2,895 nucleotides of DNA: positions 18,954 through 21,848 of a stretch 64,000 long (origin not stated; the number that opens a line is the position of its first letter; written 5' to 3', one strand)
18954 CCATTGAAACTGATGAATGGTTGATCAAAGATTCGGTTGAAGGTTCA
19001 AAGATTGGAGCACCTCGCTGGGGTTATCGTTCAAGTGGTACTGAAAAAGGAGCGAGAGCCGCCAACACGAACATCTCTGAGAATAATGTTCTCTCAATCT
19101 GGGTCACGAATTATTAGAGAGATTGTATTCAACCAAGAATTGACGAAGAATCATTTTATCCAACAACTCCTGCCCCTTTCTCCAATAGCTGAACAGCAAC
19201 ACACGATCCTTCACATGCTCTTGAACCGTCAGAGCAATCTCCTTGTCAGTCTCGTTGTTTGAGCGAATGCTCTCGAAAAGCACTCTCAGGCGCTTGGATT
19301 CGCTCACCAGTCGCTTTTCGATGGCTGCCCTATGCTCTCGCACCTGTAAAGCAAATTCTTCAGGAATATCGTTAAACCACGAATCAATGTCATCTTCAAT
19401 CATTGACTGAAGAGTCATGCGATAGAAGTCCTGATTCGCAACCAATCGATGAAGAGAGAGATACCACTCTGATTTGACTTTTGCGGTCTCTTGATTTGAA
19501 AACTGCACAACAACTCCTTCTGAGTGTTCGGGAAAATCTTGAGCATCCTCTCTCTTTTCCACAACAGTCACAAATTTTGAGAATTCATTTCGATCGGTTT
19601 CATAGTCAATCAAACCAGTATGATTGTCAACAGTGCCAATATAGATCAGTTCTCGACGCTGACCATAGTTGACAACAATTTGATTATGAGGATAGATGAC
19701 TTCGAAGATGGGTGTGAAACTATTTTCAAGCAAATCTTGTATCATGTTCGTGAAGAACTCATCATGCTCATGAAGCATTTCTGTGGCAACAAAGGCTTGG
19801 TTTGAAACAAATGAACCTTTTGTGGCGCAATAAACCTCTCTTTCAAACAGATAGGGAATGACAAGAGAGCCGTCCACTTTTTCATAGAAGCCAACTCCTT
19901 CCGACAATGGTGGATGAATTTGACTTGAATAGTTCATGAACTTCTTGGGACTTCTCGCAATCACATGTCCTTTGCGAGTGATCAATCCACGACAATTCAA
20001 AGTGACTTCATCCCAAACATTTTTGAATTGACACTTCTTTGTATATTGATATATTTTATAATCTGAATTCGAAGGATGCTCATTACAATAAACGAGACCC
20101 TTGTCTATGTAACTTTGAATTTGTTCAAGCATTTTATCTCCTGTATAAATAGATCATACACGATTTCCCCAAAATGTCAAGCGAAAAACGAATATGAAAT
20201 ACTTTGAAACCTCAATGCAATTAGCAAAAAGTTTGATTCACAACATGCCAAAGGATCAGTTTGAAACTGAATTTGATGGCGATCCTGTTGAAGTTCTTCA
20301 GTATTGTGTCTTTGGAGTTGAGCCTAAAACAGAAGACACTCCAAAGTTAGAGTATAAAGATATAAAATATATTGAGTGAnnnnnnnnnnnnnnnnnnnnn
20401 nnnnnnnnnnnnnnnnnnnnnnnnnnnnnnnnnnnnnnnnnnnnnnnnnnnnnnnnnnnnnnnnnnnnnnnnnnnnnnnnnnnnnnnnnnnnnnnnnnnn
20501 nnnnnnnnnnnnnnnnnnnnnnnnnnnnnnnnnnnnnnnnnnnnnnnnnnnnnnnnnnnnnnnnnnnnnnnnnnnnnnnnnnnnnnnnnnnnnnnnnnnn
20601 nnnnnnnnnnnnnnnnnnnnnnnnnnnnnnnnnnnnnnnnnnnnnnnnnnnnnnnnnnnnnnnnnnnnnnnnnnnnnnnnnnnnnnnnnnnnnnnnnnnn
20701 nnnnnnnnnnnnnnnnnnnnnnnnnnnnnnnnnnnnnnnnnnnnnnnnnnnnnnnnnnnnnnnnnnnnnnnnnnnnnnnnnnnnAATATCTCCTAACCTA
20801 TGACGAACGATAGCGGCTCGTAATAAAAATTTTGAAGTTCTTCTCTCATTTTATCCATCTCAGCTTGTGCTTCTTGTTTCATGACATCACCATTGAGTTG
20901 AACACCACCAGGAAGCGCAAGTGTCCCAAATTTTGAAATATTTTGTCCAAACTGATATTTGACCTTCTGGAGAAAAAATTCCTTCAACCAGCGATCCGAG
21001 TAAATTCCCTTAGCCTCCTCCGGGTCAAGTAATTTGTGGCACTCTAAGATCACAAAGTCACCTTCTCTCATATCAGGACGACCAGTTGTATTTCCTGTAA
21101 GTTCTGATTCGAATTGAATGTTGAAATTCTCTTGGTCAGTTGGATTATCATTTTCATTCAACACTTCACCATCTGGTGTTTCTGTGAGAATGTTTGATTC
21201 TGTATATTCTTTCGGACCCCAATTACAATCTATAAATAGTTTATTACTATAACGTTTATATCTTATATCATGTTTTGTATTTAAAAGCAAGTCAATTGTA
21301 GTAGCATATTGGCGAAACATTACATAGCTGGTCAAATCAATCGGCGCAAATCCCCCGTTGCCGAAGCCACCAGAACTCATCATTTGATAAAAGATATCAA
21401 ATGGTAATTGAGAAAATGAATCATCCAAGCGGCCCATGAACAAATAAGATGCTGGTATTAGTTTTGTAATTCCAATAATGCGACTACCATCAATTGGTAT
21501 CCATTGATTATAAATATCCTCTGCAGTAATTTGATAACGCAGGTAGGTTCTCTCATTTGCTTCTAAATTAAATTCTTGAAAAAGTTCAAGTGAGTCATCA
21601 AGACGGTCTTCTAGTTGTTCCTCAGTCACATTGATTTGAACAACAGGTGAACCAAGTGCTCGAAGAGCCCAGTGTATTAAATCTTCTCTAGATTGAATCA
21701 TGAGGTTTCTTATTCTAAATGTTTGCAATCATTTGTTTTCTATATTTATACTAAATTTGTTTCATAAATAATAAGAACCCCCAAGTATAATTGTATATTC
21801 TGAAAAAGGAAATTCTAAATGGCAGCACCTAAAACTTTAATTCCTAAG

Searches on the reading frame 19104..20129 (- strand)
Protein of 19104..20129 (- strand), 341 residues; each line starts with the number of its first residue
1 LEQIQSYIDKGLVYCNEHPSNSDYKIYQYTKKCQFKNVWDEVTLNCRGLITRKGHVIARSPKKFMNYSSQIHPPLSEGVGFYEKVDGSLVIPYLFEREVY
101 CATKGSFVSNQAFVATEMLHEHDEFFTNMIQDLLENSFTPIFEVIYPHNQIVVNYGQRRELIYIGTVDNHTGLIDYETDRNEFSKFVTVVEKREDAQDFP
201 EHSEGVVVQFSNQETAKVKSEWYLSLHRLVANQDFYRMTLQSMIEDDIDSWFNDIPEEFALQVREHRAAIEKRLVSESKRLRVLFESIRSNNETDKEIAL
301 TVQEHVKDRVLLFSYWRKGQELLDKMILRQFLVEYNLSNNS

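Call 105: search_protein_families(library=phrogs, proteins=[window:19104-20129:-], max_evalue=0.001)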
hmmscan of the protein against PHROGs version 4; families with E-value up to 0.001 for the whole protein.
window:19104-20129:- (341 aa): 1 family
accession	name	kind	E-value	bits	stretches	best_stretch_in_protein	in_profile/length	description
phrog_562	-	tail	9.8e-57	193.6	1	9-326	20-359/377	RNA ligase and tail fiber protein attachment catalyst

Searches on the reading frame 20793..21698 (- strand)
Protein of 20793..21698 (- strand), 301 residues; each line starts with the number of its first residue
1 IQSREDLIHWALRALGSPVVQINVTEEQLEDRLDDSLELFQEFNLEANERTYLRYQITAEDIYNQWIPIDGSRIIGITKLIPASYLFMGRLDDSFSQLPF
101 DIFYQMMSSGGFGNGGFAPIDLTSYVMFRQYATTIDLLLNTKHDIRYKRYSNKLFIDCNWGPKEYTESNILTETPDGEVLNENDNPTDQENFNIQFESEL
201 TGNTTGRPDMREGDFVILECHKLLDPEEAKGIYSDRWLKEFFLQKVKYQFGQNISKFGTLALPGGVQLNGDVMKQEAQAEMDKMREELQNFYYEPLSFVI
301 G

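Call 105: search_protein_families(library=phrogs, proteins=[window:20793-21698:-], max_evalue=0.001)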
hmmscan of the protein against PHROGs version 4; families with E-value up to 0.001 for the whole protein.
window:20793-21698:- (301 aa): 1 family
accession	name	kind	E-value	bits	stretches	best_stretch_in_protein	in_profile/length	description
phrog_211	-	connector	4.3e-30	105.7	1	2-293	725-964/976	head-tail adaptor Ad2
